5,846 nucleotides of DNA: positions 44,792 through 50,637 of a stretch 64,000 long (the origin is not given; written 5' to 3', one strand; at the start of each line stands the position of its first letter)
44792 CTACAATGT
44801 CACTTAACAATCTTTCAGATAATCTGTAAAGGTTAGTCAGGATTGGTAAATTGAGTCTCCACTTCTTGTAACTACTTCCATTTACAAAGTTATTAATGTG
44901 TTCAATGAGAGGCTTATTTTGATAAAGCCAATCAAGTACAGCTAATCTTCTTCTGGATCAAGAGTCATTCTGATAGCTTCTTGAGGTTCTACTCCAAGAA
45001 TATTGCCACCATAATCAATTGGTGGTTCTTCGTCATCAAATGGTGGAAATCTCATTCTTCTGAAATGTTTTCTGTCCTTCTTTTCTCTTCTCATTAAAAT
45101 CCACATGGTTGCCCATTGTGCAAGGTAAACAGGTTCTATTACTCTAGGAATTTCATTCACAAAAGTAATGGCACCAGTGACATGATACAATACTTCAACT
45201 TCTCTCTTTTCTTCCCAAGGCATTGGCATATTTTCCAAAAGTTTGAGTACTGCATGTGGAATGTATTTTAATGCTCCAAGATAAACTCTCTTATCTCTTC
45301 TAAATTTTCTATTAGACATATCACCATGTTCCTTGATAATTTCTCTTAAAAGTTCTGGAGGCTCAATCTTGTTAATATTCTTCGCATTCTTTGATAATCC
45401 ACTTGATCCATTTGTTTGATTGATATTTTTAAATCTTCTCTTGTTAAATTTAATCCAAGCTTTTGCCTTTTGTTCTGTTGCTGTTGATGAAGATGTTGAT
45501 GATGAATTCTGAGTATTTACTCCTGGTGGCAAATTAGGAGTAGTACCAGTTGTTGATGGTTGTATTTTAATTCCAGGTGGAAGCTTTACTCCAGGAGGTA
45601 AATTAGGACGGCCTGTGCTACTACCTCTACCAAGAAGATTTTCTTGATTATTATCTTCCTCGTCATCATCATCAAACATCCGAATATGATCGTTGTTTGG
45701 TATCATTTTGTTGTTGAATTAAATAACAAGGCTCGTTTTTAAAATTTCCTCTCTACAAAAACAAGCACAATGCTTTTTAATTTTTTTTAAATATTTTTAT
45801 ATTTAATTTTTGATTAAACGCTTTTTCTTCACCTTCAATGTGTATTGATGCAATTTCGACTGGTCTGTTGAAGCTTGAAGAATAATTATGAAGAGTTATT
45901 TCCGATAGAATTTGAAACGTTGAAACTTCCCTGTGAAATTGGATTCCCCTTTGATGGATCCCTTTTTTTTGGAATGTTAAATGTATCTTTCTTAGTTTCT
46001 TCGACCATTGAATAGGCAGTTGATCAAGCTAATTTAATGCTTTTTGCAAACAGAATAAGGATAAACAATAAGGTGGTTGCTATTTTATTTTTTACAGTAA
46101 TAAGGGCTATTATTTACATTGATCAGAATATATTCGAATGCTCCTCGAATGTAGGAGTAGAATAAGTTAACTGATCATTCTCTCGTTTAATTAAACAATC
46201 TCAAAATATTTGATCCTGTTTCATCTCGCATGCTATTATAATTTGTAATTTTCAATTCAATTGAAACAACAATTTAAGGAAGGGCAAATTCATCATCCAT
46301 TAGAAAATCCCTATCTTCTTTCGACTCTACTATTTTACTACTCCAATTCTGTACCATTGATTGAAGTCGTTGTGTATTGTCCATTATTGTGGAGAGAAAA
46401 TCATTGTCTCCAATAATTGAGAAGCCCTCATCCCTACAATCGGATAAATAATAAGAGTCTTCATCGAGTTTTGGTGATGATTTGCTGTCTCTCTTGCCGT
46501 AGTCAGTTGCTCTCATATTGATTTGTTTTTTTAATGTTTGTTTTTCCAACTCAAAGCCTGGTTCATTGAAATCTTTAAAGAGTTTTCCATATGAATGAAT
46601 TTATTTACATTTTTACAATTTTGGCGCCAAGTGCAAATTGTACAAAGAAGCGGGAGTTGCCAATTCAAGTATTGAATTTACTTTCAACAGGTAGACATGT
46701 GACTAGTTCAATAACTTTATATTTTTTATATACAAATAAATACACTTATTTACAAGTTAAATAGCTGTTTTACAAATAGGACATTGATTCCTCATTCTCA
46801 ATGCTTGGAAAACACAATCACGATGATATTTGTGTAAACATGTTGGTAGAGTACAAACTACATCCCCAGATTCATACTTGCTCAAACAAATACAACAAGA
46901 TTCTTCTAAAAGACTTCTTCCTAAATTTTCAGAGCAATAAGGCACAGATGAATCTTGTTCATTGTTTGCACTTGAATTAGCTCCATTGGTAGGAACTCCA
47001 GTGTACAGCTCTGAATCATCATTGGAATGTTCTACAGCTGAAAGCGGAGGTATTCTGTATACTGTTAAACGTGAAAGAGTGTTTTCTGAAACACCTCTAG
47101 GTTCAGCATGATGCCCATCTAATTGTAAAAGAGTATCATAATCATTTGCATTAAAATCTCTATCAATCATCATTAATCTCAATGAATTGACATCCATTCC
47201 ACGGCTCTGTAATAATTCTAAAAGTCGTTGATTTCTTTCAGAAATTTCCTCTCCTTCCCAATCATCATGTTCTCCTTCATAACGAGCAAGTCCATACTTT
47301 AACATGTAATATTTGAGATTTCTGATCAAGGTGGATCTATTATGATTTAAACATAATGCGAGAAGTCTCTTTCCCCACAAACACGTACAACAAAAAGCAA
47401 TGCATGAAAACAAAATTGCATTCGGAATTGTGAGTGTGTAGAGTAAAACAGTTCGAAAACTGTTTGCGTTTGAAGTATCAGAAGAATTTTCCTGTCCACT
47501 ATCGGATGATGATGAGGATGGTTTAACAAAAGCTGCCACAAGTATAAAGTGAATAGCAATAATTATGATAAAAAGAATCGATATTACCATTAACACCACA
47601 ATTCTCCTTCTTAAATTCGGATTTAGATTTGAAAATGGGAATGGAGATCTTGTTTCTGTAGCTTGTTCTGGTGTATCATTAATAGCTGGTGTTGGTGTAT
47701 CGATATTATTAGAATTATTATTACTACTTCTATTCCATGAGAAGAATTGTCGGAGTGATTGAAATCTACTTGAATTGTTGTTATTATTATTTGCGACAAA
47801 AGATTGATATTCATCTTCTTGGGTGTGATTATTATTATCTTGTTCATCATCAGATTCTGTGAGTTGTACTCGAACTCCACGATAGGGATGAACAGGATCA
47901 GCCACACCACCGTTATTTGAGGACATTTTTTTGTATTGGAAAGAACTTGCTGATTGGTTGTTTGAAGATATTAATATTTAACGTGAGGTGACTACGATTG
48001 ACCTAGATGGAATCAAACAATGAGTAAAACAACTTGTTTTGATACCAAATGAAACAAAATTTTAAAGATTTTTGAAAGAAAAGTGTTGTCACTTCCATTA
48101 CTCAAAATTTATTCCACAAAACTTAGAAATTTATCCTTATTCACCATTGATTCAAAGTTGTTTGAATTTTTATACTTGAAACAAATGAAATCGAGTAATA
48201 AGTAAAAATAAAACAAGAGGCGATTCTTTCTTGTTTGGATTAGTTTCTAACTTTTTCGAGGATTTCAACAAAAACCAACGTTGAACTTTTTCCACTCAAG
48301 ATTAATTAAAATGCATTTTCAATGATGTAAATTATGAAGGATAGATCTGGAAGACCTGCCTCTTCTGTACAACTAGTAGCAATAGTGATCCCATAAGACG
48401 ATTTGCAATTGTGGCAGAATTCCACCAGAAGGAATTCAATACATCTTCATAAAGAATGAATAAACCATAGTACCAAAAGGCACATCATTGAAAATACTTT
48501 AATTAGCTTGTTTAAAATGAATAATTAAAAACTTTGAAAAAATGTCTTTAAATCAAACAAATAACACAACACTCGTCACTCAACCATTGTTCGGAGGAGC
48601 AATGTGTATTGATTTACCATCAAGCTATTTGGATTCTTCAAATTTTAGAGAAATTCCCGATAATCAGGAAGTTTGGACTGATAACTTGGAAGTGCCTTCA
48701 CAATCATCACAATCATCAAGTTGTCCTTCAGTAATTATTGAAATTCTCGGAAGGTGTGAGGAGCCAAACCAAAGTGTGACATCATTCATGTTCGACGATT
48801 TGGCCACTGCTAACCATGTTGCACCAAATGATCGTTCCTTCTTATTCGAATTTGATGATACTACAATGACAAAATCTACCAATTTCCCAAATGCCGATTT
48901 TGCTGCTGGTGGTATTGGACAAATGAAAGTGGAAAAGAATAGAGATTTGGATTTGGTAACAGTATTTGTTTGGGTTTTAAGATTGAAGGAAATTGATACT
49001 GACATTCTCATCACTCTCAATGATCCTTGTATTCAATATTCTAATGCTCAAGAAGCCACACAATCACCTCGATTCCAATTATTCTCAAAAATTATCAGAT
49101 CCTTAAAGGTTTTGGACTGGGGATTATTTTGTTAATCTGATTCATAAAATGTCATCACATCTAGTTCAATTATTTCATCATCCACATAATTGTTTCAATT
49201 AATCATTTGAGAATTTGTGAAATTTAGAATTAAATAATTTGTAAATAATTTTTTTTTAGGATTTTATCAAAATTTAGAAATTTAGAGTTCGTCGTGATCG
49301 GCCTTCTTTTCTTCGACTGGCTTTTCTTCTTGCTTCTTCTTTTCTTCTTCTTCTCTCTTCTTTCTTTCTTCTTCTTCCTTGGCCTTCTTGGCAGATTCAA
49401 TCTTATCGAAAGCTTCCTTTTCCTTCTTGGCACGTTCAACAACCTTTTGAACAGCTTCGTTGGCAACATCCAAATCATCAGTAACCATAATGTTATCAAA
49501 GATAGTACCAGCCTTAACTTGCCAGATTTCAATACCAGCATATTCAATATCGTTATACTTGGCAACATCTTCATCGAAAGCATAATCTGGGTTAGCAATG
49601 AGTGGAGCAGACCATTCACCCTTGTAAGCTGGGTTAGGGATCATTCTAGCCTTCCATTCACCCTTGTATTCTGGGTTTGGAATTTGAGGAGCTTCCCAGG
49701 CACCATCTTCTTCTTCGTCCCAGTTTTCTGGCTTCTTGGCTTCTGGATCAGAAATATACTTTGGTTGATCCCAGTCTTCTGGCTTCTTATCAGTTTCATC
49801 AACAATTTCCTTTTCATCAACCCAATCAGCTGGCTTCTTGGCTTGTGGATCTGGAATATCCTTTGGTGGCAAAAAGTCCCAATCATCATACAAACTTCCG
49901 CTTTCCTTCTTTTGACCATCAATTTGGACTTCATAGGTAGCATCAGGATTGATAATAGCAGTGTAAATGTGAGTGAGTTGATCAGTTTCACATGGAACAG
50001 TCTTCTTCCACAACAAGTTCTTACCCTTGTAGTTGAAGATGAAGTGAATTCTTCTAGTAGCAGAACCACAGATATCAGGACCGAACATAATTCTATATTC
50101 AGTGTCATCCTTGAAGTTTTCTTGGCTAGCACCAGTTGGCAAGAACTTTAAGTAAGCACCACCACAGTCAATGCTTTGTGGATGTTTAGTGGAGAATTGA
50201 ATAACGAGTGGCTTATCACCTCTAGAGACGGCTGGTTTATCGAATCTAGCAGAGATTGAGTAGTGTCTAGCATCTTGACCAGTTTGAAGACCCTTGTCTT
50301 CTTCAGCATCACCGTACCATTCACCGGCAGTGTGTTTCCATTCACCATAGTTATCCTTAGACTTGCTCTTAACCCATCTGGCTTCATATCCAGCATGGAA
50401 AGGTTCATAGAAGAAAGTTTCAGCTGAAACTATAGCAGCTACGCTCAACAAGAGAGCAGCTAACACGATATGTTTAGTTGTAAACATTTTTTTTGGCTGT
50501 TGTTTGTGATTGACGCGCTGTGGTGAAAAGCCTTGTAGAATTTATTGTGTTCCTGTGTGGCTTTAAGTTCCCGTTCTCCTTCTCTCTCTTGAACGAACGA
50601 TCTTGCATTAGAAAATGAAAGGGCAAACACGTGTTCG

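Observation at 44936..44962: Apparent 1-nt frame disruption inside the Prp8 coding sequence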

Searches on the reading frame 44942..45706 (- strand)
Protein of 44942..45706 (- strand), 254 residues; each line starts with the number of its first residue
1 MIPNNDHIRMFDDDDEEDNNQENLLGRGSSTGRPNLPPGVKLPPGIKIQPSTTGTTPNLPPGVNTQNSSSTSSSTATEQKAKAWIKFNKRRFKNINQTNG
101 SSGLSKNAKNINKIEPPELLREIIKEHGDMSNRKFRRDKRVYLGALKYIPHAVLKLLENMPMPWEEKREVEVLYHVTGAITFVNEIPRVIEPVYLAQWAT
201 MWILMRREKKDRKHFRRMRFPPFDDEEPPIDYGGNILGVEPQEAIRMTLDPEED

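Call 8: find_encoding_contigs(protein=window:44942-45706:-, flank=3000, max_places=6)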
Protein window:44942-45706:- (254 aa): no gene with exactly this product is on record in the collection.

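Call 29: search_protein_families(library=pfam, proteins=[window:44942-45706:-], max_evalue=0.001)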
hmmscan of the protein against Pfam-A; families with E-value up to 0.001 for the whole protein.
window:44942-45706:- (254 aa): 1 family
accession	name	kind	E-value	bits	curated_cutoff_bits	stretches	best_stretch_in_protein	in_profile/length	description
PF08082.16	PRO8NT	-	1.2e-77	259.5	25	1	116-254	5-143/152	PRO8NT (NUC069), PrP8 N-terminal domain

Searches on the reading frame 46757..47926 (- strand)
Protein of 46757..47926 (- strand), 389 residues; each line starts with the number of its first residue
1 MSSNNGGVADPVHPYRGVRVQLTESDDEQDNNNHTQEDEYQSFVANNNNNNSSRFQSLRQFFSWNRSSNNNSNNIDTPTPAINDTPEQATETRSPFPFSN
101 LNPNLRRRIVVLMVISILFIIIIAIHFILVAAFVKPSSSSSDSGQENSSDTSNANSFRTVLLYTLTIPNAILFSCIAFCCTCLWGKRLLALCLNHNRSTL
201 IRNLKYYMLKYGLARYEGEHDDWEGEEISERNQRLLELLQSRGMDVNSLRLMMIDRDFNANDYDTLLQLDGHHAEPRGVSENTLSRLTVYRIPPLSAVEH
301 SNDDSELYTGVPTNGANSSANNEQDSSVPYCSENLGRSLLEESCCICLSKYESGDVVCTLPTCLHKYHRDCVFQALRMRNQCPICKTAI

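Call 43: search_protein_families(library=pfam, proteins=[L001:2401-3366:+])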
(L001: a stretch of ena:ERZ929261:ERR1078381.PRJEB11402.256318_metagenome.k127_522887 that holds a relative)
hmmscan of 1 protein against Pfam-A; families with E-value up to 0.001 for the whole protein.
L001:2401-3366:+ (322 aa): 1 family
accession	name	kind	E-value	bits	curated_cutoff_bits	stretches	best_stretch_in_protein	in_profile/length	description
PF08082.16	PRO8NT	-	1.2e-81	272.5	25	1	116-262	5-151/152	PRO8NT (NUC069), PrP8 N-terminal domain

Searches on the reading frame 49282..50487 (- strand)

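Call 43: search_protein_families(library=pfam, proteins=[L001:2401-3366:+])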
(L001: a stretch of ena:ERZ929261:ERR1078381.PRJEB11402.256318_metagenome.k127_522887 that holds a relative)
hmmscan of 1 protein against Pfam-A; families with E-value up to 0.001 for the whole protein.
L001:2401-3366:+ (322 aa): 1 family
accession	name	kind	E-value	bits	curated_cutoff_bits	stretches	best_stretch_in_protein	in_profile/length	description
PF08082.16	PRO8NT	-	1.2e-81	272.5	25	1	116-262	5-151/152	PRO8NT (NUC069), PrP8 N-terminal domain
